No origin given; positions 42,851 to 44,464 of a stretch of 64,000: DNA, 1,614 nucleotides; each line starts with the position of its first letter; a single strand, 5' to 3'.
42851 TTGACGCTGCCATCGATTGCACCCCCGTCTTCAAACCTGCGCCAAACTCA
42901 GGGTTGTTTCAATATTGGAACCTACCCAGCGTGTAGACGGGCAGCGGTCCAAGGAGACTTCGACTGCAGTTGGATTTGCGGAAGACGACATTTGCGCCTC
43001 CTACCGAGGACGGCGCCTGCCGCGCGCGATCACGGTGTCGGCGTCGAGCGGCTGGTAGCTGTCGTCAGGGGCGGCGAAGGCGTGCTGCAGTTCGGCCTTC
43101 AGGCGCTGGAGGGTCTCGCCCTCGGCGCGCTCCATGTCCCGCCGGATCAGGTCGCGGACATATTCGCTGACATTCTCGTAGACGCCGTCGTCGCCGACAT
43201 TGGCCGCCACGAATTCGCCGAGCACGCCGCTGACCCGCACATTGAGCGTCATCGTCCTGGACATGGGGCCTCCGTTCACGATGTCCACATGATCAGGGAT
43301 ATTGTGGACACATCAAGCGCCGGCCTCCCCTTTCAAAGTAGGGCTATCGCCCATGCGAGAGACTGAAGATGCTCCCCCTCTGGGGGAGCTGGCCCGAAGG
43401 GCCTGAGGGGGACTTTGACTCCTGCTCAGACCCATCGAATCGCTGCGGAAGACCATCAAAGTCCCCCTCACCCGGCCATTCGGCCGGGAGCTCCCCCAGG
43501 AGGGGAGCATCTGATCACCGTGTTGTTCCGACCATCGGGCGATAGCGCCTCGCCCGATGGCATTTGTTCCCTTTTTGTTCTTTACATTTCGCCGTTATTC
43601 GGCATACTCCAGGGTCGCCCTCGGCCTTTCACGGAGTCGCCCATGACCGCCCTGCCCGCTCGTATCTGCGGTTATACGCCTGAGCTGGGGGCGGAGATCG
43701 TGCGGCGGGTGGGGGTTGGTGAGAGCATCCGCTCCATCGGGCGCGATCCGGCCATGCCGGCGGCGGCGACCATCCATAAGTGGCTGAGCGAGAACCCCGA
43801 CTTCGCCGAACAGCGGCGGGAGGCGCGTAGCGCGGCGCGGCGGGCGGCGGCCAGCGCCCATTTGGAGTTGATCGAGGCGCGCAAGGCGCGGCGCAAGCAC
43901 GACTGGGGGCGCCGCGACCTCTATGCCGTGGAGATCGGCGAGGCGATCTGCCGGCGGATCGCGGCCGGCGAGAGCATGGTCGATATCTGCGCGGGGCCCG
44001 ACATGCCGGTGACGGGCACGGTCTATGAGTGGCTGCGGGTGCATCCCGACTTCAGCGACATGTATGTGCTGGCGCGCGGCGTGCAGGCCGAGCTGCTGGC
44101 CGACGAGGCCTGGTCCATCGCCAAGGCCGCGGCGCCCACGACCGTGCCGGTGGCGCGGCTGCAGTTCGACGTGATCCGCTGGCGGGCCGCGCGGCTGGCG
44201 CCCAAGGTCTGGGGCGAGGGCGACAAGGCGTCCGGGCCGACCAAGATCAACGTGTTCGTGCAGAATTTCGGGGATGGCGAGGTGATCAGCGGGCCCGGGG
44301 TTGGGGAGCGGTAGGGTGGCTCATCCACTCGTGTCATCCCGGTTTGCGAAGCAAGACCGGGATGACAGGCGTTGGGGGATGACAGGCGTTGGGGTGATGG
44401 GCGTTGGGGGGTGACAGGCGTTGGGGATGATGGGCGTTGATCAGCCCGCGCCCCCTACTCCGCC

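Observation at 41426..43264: Low-GC islet: an orphan ParD-type RHH gene heads an overlapping operon of a 36-codon ORF, a 2-TM protein and a membrane-anchored HEPN-like protein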

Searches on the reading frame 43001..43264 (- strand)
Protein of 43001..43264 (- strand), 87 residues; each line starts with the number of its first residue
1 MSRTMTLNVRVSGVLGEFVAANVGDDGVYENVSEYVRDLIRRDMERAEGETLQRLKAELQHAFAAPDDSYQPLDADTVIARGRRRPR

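Call 3: search_protein_families(library=pfam, proteins=[window:43001-43264:-], max_evalue=1)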
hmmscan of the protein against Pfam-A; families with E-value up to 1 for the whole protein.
window:43001-43264:- (87 aa): 1 family
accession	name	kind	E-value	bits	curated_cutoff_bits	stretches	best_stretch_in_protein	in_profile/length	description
PF07345.16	ATPaseInh_sub_z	-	0.002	18.9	25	1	7-62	25-79/102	ATPase inhibitor subunit zeta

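Call 4: search_protein_families(library=padloc, proteins=[window:43001-43264:-], max_evalue=1)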
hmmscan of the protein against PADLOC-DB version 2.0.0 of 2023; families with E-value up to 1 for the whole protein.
window:43001-43264:- (87 aa): 0 families

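Call 5: search_protein_families(library=ncbifam, proteins=[window:43001-43264:-], max_evalue=1)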
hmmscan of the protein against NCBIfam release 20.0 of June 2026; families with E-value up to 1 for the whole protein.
window:43001-43264:- (87 aa): 2 families
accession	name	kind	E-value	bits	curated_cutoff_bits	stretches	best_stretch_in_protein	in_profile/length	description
TIGR02606.1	antidote_CC2985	hypoth_equivalog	3.4e-07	30.2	46.2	1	7-62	2-54/70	type II toxin-antitoxin system ParD family antitoxin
NF002815.0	PRK02967.1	equivalog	0.028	14.4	83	1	28-51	24-47/139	nickel-responsive transcriptional regulator NikR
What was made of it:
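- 43001..43264 (-): Orphan parD (RHH antitoxin homologue, 87 aa). It belongs to the conserved flank, not to the islet. TIGR02606 ParD E 3.4e-7, 30 bits, below the 46-bit cut-off (call 5).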

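Call 56: search_dna_similar(query=window:43001-43264:-, collection=plasmids, mode=protein, max_rows=15)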
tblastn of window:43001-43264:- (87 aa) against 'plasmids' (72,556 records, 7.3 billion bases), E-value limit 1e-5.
Records with a match: 63; places in all: 66; records where one place covers at least 80% of the query: 55.
Best place of each record, by identity: 60-80% 22; <60% 41.
By first word of the organism name: Rhizobium 34; Sphingobium 4; Paracoccus 4; Shinella 3; Sphingopyxis 2; Croceicoccus 2; Acidisoma 2; Bartonella 2; Mesorhizobium 2; Pukyongiella 1; and 7 more.
By predicted mobility (MOB-suite, as given by PLSDB): non-mobilizable 47; conjugative 15; mobilizable 1.
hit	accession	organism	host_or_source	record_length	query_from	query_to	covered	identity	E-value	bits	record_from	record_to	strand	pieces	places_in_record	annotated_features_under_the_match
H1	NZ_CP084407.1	Sphingobium sp. CFD-2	cell culture,soil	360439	1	84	97%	72.6%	7e-33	125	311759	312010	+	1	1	addiction module antitoxin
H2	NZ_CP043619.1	Pukyongiella litopenaei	Penaeus vannamei (shrimp),cultured ...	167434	1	86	99%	70.9%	1e-32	124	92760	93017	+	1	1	addiction module antitoxin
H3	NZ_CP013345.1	Sphingopyxis macrogoltabida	whole organism,activated sludge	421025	1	84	97%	71.4%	3e-32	124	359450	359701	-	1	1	hypothetical protein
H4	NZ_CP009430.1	Sphingopyxis macrogoltabida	soil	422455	1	84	97%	71.4%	3e-32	124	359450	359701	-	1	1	hypothetical protein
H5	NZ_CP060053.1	Croceicoccus marinus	prokaryote,marine sediment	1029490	1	85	98%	70.6%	8e-32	122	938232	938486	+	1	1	none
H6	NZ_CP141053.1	Paracoccus denitrificans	-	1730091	1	87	100%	67.8%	3e-31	120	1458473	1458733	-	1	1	none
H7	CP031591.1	Marinibacterium anthonyi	Isolate culture,marine surface water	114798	1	83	95%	69.9%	2e-30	119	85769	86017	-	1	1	parD4_3: Antitoxin ParD4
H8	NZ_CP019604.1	Croceicoccus marinus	-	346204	1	85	98%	68.2%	5e-30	117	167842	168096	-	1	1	addiction module antitoxin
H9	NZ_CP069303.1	Shinella sp. PSBB067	monoisolate,Minnesota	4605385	1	86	99%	66.3%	2e-29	115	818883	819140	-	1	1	none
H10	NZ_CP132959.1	Aminobacter niigataensis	cell culture,sediment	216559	1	83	95%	67.5%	3e-30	118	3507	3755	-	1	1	transcriptional regulator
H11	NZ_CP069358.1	Microvirga sp. VF16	Vachellia farnesiana,Cell culture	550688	1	83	95%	67.5%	3e-29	115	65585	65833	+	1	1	transcriptional regulator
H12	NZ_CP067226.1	Paracoccus sp. MC1862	pure cultures of bacteria,river bed soil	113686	1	83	95%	67.5%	3e-28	112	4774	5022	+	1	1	addiction module antitoxin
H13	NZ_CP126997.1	Acidisoma sp. PAMC 29798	cell culture,lichen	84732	1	82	94%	67.1%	8e-29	114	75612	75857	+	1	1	addiction module antitoxin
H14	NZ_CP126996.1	Acidisoma sp. PAMC 29798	cell culture,lichen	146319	1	82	94%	67.1%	8e-29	114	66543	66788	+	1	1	addiction module antitoxin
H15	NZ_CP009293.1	Novosphingobium pentaromativorans US6-1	mud sediment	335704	1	84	97%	64.3%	2e-26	107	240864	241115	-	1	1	hypothetical protein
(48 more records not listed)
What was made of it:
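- On ParD (RHH) antitoxin, TIGR02606/COG3609: It is 65-73% identical to annotated plasmid ParD genes (call 56).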

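Call 57: get_annotated_region(hit=H1, flank=2500)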
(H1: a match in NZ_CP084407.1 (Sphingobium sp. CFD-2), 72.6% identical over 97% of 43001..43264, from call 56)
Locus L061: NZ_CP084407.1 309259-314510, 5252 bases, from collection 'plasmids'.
description: Sphingobium sp. CFD-2 plasmid pCFD-2-1, complete sequence
organism: Sphingobium sp. CFD-2 (NCBI taxid 2878542)
taxonomy: Bacteria; Pseudomonadota; Alphaproteobacteria; Sphingomonadales; Sphingomonadaceae; Sphingobium; Sphingobium sp. CFD-2
host: -; source: cell culture,soil; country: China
typing (MOB-suite, as given by PLSDB): non-mobilizable; mating-pair formation MPF_F
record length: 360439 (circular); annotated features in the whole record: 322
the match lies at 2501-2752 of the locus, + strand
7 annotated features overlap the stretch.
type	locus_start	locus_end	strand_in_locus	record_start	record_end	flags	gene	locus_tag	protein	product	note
CDS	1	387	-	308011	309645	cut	-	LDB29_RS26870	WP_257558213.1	nitrite/sulfite reductase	-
CDS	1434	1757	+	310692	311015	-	-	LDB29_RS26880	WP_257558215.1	hypothetical protein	-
CDS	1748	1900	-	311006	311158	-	-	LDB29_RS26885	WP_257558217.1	hypothetical protein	-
CDS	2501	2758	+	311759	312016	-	-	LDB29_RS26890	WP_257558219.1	addiction module antitoxin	-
CDS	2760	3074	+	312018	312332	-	-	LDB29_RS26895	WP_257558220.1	type II toxin-antitoxin system RelE/ParE family toxin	GO:0030541 - plasmid partitioning [Evidence IEA]; GO:0051290 - protein heterotetramerization [Evidence IEA]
CDS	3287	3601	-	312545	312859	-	-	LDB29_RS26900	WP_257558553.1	hypothetical protein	-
CDS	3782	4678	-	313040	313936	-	-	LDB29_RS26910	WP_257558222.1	fused MFS/spermidine synthase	-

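Call 58: get_annotated_region(hit=H2, flank=2500)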
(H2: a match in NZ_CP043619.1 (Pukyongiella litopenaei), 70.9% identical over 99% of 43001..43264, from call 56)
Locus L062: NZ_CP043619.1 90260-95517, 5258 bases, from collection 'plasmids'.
description: Pukyongiella litopenaei strain SH-1 plasmid p1, complete sequence
organism: Pukyongiella litopenaei (NCBI taxid 2605946)
taxonomy: Bacteria; Pseudomonadota; Alphaproteobacteria; Rhodobacterales; Paracoccaceae; Pukyongiella; Pukyongiella litopenaei
host: -; source: Penaeus vannamei (shrimp),cultured bacterium,intestine content; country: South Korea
typing (MOB-suite, as given by PLSDB): non-mobilizable; replicon rep_cluster_231
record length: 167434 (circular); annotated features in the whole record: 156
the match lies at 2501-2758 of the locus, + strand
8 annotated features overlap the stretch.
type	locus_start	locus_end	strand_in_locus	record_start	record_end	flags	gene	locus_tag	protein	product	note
CDS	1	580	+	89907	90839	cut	-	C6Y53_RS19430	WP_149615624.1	DUF2493 domain-containing protein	-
CDS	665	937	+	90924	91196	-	-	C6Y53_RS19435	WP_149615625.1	WGR domain-containing protein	-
CDS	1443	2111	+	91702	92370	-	-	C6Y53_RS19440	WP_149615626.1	autoinducer binding domain-containing protein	-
CDS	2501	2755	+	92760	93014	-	-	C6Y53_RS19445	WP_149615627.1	addiction module antitoxin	-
CDS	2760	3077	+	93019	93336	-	-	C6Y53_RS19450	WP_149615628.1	type II toxin-antitoxin system RelE/ParE family toxin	GO:0030541 - plasmid partitioning [Evidence IEA]; GO:0051290 - protein heterotetramerization [Evidence IEA]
CDS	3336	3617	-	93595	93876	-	-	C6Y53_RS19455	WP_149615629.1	hypothetical protein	-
CDS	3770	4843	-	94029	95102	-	-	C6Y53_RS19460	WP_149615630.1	glycoside hydrolase family 104 protein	-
CDS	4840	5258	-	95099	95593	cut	-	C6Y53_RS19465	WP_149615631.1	hypothetical protein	-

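Call 59: get_annotated_region(hit=H7, flank=2500)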
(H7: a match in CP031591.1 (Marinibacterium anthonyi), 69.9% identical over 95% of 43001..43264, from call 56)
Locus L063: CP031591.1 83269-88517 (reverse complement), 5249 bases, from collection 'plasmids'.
description: Marinibacterium anthonyi strain La 6 plasmid pLA6_006, complete sequence
organism: Marinibacterium anthonyi (NCBI taxid 2301217)
taxonomy: Bacteria; Pseudomonadota; Alphaproteobacteria; Rhodobacterales; Paracoccaceae; Marinibacterium; Marinibacterium anthonyi
host: -; source: Isolate culture,marine surface water; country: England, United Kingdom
typing (MOB-suite, as given by PLSDB): conjugative; relaxase MOBP; mating-pair formation MPF_T
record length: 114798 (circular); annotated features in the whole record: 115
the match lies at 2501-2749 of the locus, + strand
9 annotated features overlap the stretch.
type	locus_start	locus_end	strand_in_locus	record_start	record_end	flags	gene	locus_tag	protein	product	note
CDS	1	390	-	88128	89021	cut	-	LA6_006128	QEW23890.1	plasmid partitioning protein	-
CDS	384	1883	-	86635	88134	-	-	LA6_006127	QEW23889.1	Recombinase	-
CDS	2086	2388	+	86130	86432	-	-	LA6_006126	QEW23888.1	hypothetical protein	-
CDS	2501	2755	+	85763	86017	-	parD4_3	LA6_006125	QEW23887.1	Antitoxin ParD4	-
CDS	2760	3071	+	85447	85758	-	parE_2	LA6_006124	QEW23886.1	Gyrase inhibitor ParE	-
CDS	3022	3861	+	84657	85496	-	-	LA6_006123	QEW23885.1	hypothetical protein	-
CDS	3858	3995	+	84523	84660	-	-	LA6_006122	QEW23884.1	hypothetical protein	-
CDS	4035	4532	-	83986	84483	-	-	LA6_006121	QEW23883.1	hypothetical protein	-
CDS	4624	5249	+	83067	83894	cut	kdgR_7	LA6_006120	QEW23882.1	Transcriptional regulator KdgR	-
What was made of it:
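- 43001..43264 (-): It is 65-73% identical to plasmid ParD genes that are each followed by parE (calls 56-59).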

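Call 99: search_solved_structures(query=window:43001-43264:-, max_evalue=1, show_alignments=1)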
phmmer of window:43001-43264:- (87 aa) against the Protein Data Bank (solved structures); distinct sequences matched with E-value up to 1: 5.
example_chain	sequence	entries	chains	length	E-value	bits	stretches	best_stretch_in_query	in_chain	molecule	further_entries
7ycs_D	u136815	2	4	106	0.044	17.6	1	2-85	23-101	Antitoxin ParD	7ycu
7ycv_A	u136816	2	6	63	0.07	16.9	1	2-61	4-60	Antitoxin ParD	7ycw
7yui_A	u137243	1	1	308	0.18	15.7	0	45-82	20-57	Polyubiquitin-C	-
5b83_A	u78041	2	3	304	0.18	15.6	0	45-82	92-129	tetra ubiquitin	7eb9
4kmc_A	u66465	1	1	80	0.3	14.9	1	27-60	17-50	RNA polymerase-binding transcription factor CarD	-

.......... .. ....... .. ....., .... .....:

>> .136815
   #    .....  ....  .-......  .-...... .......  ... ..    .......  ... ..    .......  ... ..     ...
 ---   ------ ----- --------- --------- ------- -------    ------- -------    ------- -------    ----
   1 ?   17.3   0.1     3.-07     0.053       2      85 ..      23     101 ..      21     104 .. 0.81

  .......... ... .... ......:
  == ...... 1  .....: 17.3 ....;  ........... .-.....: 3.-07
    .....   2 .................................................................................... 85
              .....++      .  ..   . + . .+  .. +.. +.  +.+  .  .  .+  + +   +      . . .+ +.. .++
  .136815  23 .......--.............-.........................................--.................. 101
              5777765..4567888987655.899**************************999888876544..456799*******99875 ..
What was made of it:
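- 43001..43264 (-): PDB ParD E 0.04 over the full length (call 99).
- On ParD (RHH) antitoxin, TIGR02606/COG3609: PDB ParD 7ycs E 0.04, residues 2-85 (call 99).
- Closest known: parDE type II toxin-antitoxin systems. Same: The RHH is 65-73% identical to plasmid ParD antitoxins and aligns over its full length with solved ParD structures (calls 56-59, 99).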

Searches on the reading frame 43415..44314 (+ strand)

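Call 3: search_protein_families(library=pfam, proteins=[window:43415-44314:+], max_evalue=1)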
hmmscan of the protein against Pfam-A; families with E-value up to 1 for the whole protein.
window:43415-44314:+ (299 aa): 2 families
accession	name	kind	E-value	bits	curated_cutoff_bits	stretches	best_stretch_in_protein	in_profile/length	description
PF20901.3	Sf6_terminase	-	1.8e-46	157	27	2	172-269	3-102/106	Bacteriophage Sf6, terminase small subunit-like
PF07533.21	BRK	-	0.00013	22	23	1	115-131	24-40/44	BRK domain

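Call 4: search_protein_families(library=padloc, proteins=[window:43415-44314:+], max_evalue=1)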
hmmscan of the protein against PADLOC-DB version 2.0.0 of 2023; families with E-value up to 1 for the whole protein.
window:43415-44314:+ (299 aa): 2 families
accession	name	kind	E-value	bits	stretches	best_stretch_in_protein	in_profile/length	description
PDLC01654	Cas12b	-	0.035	10.9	1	121-160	192-230/664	CAS-V-B; effector__SPE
PDLC01656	Cas12b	-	0.035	10.9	1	121-160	192-230/664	Cas12b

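Call 5: search_protein_families(library=ncbifam, proteins=[window:43415-44314:+], max_evalue=1)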
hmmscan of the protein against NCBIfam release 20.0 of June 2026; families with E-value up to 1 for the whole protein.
window:43415-44314:+ (299 aa): 0 families
